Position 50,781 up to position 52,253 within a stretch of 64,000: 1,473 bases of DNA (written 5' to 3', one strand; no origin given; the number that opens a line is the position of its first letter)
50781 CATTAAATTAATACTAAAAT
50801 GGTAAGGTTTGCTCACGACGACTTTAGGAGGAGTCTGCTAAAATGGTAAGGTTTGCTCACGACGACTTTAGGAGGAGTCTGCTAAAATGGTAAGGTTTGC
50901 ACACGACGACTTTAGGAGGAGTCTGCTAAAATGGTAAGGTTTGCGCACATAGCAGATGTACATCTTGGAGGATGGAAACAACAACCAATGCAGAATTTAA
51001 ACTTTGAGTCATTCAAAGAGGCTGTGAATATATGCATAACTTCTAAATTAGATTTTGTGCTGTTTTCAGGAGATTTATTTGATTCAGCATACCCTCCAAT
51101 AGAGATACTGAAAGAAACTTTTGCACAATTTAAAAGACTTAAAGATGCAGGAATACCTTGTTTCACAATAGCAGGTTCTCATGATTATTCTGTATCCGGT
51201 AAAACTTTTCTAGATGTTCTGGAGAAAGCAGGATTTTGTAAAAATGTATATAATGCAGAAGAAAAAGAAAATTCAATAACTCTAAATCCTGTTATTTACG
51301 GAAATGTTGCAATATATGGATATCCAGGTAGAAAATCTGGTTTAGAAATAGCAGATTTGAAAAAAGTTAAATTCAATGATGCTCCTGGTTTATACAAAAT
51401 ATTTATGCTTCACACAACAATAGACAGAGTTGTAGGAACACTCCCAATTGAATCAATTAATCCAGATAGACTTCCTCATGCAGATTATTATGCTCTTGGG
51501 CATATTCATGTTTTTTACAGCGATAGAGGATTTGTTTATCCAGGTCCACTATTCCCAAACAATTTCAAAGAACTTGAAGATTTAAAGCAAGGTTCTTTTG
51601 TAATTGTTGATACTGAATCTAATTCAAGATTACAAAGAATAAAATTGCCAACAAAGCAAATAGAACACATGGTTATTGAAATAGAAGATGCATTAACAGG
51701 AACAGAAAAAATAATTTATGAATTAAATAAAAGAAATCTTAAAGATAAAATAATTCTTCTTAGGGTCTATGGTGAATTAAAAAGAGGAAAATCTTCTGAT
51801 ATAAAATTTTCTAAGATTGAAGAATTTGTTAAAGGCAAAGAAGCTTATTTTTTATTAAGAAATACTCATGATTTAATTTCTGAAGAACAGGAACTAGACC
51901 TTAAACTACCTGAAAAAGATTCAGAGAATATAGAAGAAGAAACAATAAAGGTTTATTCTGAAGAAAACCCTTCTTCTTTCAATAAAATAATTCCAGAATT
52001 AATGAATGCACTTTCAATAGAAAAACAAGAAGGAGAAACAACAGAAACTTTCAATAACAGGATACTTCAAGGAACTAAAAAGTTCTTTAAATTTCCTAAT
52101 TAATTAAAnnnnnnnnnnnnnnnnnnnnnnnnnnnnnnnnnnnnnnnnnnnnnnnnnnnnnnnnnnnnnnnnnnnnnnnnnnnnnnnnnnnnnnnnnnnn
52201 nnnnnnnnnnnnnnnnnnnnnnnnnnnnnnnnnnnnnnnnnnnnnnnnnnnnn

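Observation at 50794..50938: Triple 44-bp tandem duplication of the mre11 start builds a chain of three overlapping uORFs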

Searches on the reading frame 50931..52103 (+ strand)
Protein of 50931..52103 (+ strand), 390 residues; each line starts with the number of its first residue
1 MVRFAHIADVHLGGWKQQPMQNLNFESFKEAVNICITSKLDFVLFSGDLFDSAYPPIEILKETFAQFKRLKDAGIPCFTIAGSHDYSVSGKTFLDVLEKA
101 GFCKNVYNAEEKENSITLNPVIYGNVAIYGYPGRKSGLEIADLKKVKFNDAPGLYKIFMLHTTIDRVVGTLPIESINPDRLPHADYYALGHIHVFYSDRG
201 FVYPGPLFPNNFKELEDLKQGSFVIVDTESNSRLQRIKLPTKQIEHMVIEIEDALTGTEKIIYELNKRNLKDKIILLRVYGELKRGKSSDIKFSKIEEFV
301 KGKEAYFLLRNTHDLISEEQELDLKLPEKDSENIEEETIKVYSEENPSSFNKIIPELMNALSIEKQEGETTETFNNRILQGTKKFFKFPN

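Call 11: search_protein_families(library=pfam, proteins=[window:50931-52103:+])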
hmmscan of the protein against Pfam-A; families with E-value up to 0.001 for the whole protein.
window:50931-52103:+ (390 aa): 2 families
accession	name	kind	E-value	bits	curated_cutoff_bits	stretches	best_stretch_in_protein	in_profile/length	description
PF00149.33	Metallophos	-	6e-13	50.1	21.5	1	3-194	2-190/191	Calcineurin-like phosphoesterase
PF12850.12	Metallophos_2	-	0.00032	21.2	27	0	3-230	2-153/154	Calcineurin-like phosphoesterase superfamily domain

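Call 13: find_encoding_contigs(protein=window:50931-52103:+, flank=3000, max_places=10)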
Protein window:50931-52103:+ (390 aa): 23 contigs read that carry it; 10 places shown.
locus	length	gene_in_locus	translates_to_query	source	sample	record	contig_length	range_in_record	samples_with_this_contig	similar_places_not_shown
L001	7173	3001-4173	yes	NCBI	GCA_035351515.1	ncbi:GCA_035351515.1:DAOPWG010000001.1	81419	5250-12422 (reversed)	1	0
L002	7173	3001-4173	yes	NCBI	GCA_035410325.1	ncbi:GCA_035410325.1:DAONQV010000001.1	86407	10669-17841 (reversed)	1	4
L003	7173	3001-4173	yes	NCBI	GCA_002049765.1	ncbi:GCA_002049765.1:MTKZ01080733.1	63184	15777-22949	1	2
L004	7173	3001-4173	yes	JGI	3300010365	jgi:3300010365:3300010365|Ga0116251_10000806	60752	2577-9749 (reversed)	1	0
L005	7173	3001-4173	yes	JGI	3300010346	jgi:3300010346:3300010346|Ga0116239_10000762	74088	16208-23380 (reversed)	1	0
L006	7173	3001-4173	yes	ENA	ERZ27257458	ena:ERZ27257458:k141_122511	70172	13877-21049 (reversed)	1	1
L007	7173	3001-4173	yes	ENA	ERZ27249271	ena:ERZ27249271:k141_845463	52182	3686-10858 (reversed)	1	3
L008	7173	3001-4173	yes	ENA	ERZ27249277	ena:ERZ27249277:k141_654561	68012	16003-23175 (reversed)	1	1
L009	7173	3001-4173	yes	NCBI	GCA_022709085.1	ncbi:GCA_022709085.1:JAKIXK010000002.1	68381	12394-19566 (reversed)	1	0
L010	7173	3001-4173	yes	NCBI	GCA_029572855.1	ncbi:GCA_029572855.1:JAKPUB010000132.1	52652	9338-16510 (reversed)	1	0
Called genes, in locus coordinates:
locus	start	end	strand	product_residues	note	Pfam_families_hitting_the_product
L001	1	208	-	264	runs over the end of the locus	PF02775:TPP_enzyme_C, PF12367:PFO_beta_C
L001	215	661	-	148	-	-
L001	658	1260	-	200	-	PF13302:Acetyltransf_3, PF13420:Acetyltransf_4 (weak), PF00583:Acetyltransf_1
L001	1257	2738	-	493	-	PF01558:POR, PF01855:POR_N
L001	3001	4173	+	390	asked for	PF00149:Metallophos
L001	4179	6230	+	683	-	PF02463:SMC_N (weak), PF13476:AAA_23, PF13558:SbcC_Walker_B (weak)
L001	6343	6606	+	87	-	-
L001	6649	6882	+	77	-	-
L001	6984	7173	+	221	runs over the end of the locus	PF00227:Proteasome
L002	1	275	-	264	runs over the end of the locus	PF02775:TPP_enzyme_C, PF12367:PFO_beta_C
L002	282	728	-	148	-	-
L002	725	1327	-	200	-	PF13302:Acetyltransf_3, PF13420:Acetyltransf_4, PF00583:Acetyltransf_1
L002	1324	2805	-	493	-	PF01558:POR, PF01855:POR_N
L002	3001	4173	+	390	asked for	PF00149:Metallophos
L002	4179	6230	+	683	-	PF02463:SMC_N (weak), PF13476:AAA_23, PF13558:SbcC_Walker_B (weak)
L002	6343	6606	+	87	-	-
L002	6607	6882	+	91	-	-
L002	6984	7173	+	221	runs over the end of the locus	PF00227:Proteasome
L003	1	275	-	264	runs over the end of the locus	PF02775:TPP_enzyme_C, PF12367:PFO_beta_C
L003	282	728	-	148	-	-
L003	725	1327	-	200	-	PF13302:Acetyltransf_3, PF13420:Acetyltransf_4 (weak), PF00583:Acetyltransf_1 (weak)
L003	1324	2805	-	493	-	PF01558:POR, PF01855:POR_N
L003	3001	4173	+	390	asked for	PF00149:Metallophos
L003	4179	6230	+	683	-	PF02463:SMC_N (weak), PF13476:AAA_23, PF13558:SbcC_Walker_B (weak)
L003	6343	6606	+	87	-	-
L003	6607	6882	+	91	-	-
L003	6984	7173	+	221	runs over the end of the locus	PF00227:Proteasome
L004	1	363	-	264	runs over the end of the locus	PF02775:TPP_enzyme_C, PF12367:PFO_beta_C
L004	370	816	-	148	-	-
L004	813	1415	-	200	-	PF13302:Acetyltransf_3, PF13420:Acetyltransf_4, PF00583:Acetyltransf_1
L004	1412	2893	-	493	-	PF01558:POR, PF01855:POR_N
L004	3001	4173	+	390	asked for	PF00149:Metallophos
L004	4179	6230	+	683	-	PF02463:SMC_N (weak), PF13476:AAA_23, PF13558:SbcC_Walker_B (weak)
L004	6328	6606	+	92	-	-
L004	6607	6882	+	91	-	-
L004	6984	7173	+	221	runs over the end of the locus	PF00227:Proteasome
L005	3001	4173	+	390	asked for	PF00149:Metallophos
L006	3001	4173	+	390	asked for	PF00149:Metallophos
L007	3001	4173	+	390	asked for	PF00149:Metallophos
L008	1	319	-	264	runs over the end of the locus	PF02775:TPP_enzyme_C, PF12367:PFO_beta_C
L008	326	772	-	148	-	-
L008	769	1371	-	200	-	PF13302:Acetyltransf_3, PF13420:Acetyltransf_4 (weak), PF00583:Acetyltransf_1 (weak)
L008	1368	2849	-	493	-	PF01558:POR, PF01855:POR_N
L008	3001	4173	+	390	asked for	PF00149:Metallophos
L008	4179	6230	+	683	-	PF02463:SMC_N (weak), PF13476:AAA_23, PF13558:SbcC_Walker_B (weak)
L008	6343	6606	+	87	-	-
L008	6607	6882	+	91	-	-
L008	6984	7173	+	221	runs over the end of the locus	PF00227:Proteasome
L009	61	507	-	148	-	-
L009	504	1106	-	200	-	PF13302:Acetyltransf_3, PF13420:Acetyltransf_4 (weak), PF00583:Acetyltransf_1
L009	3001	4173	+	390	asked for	PF00149:Metallophos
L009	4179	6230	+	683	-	PF02463:SMC_N (weak), PF13476:AAA_23, PF13558:SbcC_Walker_B (weak)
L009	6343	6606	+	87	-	-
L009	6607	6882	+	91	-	-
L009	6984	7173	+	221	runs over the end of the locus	PF00227:Proteasome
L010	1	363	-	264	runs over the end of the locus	PF02775:TPP_enzyme_C, PF12367:PFO_beta_C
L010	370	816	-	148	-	-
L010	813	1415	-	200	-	PF13302:Acetyltransf_3, PF13420:Acetyltransf_4 (weak), PF00583:Acetyltransf_1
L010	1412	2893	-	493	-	PF01558:POR, PF01855:POR_N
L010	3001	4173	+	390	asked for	PF00149:Metallophos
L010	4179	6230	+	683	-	PF02463:SMC_N (weak), PF13476:AAA_23, PF13558:SbcC_Walker_B (weak)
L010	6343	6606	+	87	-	-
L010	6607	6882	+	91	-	-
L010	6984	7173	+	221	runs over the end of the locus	PF00227:Proteasome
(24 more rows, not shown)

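Call 14: find_homologous_proteins(query=window:50931-52103:+)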
Query window:50931-52103:+ (390 aa): 4413 proteins with E <= 0.001 among 7754 candidates; the best 120 are listed.
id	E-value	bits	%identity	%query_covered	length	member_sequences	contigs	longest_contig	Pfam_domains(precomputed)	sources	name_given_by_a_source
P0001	1.4e-257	872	99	100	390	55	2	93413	PF00149.34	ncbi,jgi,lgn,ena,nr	ncbi:MAG TPA: exonuclease SbcCD subunit D [Candidatus Pacearchaeota archaeon]|nr:exonuclease SbcCD s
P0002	3.3e-239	811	90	99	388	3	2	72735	PF12850.13,PF00149.34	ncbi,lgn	ncbi:MAG: metallophosphoesterase family protein [Nanobdellota archaeon]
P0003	3.8e-236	801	90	99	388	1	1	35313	PF12850.13,PF00149.34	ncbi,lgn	-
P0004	5.5e-236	800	97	95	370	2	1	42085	PF00149.34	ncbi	-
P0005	3.4e-234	795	89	100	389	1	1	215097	PF12850.13,PF00149.34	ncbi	-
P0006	3.2e-231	785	87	99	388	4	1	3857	PF12850.13,PF00149.34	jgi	jgi:DNA repair exonuclease SbcCD nuclease subunit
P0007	4.1e-230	781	89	99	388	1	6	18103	PF00149.34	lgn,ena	-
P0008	1.6e-227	773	86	99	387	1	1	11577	PF12850.13,PF00149.34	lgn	-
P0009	2.2e-224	762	86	99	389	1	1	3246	PF12850.13,PF00149.34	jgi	jgi:DNA repair protein SbcD/Mre11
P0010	2.9e-223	759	85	99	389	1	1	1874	PF12850.13,PF00149.34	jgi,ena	-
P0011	3.8e-223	758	85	99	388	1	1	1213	PF12850.13,PF00149.34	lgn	-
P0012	3.5e-222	755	84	99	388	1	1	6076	PF12850.13,PF00149.34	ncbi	-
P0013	3.7e-222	755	83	99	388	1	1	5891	PF12850.13,PF00149.34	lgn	-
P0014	6.8e-222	754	84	99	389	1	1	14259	PF12850.13,PF00149.34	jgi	jgi:DNA repair exonuclease SbcCD nuclease subunit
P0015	7.1e-221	751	83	99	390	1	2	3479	PF12850.13,PF00149.34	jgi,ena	jgi:exonuclease SbcD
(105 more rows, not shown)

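Call 18: find_encoding_contigs(protein=P0002, flank=1500, max_places=4)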
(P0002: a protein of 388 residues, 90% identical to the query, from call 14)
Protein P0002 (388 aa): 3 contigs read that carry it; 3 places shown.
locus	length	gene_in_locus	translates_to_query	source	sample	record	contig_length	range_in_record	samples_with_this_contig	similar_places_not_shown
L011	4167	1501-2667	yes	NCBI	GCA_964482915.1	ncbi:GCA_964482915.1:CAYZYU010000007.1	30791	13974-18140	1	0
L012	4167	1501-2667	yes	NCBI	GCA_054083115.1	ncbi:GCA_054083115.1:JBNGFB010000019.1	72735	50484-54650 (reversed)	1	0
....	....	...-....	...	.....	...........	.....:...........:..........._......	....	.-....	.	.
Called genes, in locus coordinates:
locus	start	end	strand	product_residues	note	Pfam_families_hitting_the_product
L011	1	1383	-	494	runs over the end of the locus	PF01558:POR, PF01855:POR_N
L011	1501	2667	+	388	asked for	PF00149:Metallophos, PF12850:Metallophos_2 (faint)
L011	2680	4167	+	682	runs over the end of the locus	PF02463:SMC_N (weak), PF13175:AAA_15 (weak), PF13476:AAA_23, PF13558:SbcC_Walker_B (weak)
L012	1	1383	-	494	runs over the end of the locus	PF01558:POR, PF01855:POR_N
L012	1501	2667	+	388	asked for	PF00149:Metallophos, PF12850:Metallophos_2 (faint)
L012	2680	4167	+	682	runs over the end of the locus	PF02463:SMC_N (weak), PF13476:AAA_23, PF13558:SbcC_Walker_B (weak)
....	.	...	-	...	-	?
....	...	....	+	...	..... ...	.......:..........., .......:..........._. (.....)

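Call 19: find_encoding_contigs(protein=P0004, flank=1500, max_places=4)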
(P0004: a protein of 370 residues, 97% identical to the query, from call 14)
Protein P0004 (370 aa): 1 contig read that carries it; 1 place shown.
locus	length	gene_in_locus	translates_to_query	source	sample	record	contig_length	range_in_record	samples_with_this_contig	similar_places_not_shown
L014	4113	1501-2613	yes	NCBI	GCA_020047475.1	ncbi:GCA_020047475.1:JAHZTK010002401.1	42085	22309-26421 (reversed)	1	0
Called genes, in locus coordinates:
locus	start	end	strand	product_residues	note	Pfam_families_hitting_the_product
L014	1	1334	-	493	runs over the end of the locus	PF01558:POR, PF01855:POR_N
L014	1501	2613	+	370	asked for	PF00149:Metallophos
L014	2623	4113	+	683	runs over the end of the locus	PF02463:SMC_N (faint), PF13476:AAA_23 (faint), PF13558:SbcC_Walker_B (weak)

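Call 20: find_encoding_contigs(protein=P0005, flank=1500, max_places=4)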
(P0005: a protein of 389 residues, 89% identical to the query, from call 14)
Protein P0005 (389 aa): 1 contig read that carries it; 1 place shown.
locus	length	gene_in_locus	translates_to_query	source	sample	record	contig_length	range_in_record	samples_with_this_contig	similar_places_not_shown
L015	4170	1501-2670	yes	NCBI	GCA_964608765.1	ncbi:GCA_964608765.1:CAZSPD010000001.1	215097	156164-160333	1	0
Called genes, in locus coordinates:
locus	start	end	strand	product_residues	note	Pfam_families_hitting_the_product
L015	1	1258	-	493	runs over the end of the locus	PF01558:POR, PF01855:POR_N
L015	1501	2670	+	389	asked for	PF00149:Metallophos, PF12850:Metallophos_2 (faint)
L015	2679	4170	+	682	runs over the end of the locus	PF02463:SMC_N (faint), PF13476:AAA_23, PF13558:SbcC_Walker_B (faint)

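Call 21: find_encoding_contigs(protein=P0003, flank=1500, max_places=4)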
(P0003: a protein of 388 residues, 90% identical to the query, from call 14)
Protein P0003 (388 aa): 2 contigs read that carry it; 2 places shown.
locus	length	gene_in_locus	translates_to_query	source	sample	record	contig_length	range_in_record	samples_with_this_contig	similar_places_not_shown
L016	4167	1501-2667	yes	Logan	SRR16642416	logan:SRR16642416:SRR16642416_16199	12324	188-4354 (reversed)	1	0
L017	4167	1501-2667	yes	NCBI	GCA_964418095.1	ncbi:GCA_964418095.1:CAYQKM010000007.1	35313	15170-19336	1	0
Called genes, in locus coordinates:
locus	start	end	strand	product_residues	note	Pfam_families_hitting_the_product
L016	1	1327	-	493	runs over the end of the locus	PF01558:POR, PF01855:POR_N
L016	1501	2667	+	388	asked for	PF00149:Metallophos, PF12850:Metallophos_2 (faint)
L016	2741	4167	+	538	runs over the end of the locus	?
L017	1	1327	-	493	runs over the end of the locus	PF01558:POR, PF01855:POR_N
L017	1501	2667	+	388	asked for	PF00149:Metallophos, PF12850:Metallophos_2 (faint)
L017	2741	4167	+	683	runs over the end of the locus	PF02463:SMC_N (faint), PF13476:AAA_23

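Call 32: find_related_loci(query=A1, collection=genome_contigs, flank=1500)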
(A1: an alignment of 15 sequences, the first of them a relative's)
Query A1 (390 aa) in genome_contigs; peptide patterns used: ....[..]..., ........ (x = any residue, [..] = any of these).
599 stretches matched a pattern (row limit reached: there are more); 496 encode a relative of the query (tblastn E <= 1e-3); the best 80 are kept; 80 distinct loci.
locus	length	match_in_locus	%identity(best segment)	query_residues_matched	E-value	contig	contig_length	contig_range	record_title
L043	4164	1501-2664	95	1-388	0e+0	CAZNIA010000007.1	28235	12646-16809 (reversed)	MAG TPA_asm: Candidatus Woesearchaeota archaeon isolate SRP192927_co4_126 genome assembly, contig: NODE_2826_length_2823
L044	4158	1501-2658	93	1-386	0e+0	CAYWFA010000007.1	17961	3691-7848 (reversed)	MAG TPA_asm: Candidatus Woesearchaeota archaeon isolate binchicken_co108_153 genome assembly, contig: NODE_6767_length_1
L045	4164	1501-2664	90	1-388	0e+0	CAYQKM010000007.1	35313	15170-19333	MAG TPA_asm: Candidatus Woesearchaeota archaeon isolate SRP263991_co6_206 genome assembly, contig: NODE_815_length_35313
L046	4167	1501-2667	89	1-389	0e+0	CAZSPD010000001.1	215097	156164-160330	MAG TPA_asm: Candidatus Woesearchaeota archaeon isolate binchicken_co39_584 genome assembly, contig: NODE_42_length_2150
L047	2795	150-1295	89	1-382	0e+0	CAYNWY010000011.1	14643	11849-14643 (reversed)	MAG TPA_asm: Candidatus Woesearchaeota archaeon isolate binchicken_co387_31 genome assembly, contig: NODE_4890_length_14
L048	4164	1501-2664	87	1-388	0e+0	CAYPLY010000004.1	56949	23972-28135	MAG TPA_asm: Candidatus Woesearchaeota archaeon isolate binchicken_co22_156 genome assembly, contig: NODE_594_length_569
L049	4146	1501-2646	87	1-382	0e+0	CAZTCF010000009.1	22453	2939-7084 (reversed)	MAG TPA_asm: Candidatus Woesearchaeota archaeon isolate binchicken_co111_164 genome assembly, contig: NODE_4729_length_2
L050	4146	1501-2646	86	1-382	0e+0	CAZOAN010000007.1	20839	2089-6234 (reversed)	MAG TPA_asm: Candidatus Woesearchaeota archaeon isolate SRP178699_co1_144 genome assembly, contig: NODE_3049_length_2083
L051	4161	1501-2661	85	1-387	0e+0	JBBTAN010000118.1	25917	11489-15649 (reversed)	MAG: Nanoarchaeota archaeon isolate H43-bin069_1 H43_bin069_1_000000000118, whole genome shotgun sequence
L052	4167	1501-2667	79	1-382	0e+0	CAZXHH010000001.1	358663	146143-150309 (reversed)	MAG TPA_asm: Candidatus Woesearchaeota archaeon isolate SRP220891_co1_51 genome assembly, contig: NODE_15_length_358663_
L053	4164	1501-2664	77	1-388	0e+0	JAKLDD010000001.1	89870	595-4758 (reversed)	MAG: Nanoarchaeota archaeon isolate RA.bin101 RA.bin101_1, whole genome shotgun sequence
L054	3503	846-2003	72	1-388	0e+0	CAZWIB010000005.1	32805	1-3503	MAG TPA_asm: Candidatus Woesearchaeota archaeon isolate binchicken_co275_507 genome assembly, contig: NODE_1439_length_3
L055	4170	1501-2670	69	1-390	0e+0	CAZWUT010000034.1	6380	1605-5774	MAG TPA_asm: Candidatus Woesearchaeota archaeon isolate binchicken_co100_462 genome assembly, contig: NODE_19556_length_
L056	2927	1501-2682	68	1-390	0e+0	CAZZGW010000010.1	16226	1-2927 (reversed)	MAG TPA_asm: Candidatus Woesearchaeota archaeon isolate SRP191223_co1_100 genome assembly, contig: NODE_3611_length_1622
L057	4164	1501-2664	68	1-388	0e+0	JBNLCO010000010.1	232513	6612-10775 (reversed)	MAG: Candidatus Pacearchaeota archaeon isolate C1C2.bin.74.orig k141_945549, whole genome shotgun sequence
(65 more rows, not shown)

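Call 73: search_solved_structures(query=window:50931-52103:+, max_evalue=0.00001)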
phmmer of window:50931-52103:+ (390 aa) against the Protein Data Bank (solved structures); distinct sequences matched with E-value up to 0.00001: 14.
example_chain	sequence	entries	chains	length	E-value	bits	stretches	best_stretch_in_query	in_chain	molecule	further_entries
1ii7_A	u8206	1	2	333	4.4e-20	75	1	3-213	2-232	Mre11 nuclease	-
3dsc_A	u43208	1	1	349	5.1e-20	74.8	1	3-213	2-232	DNA double-strand break repair protein mre11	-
4hd0_A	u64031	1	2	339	2.4e-19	72.6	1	2-213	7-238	DNA double-strand break repair protein Mre11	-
3dsd_A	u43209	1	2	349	8.8e-19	70.7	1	3-213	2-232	DNA double-strand break repair protein mre11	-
1s8e_A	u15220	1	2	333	2.5e-17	66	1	3-213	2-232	exonuclease putative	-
3auz_A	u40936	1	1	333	1.4e-14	56.9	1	3-255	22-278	DNA double-strand break repair protein mre11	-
4tug_C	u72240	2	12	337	2e-14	56.4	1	3-255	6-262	DNA double-strand break repair protein Mre11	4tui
3av0_A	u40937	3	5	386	4.2e-14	55.3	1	3-254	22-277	DNA double-strand break repair protein mre11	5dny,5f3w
3qg5_C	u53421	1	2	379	3.5e-07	32.6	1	4-250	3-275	Mre11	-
4o24_A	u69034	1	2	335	3.7e-07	32.5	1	3-244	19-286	Exonuclease, putative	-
2q8u_A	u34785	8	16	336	3.7e-07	32.5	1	3-245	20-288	Exonuclease, putative | Nuclease SbcCD subunit D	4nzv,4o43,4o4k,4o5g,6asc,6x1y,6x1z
3thn_A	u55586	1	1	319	4e-06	29.1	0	4-245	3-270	Exonuclease, putative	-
4lty_C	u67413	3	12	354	4e-06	29.1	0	2-88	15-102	Exonuclease subunit SbcD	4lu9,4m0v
6s6v_A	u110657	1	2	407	8.8e-06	28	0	3-88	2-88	Nuclease SbcCD subunit D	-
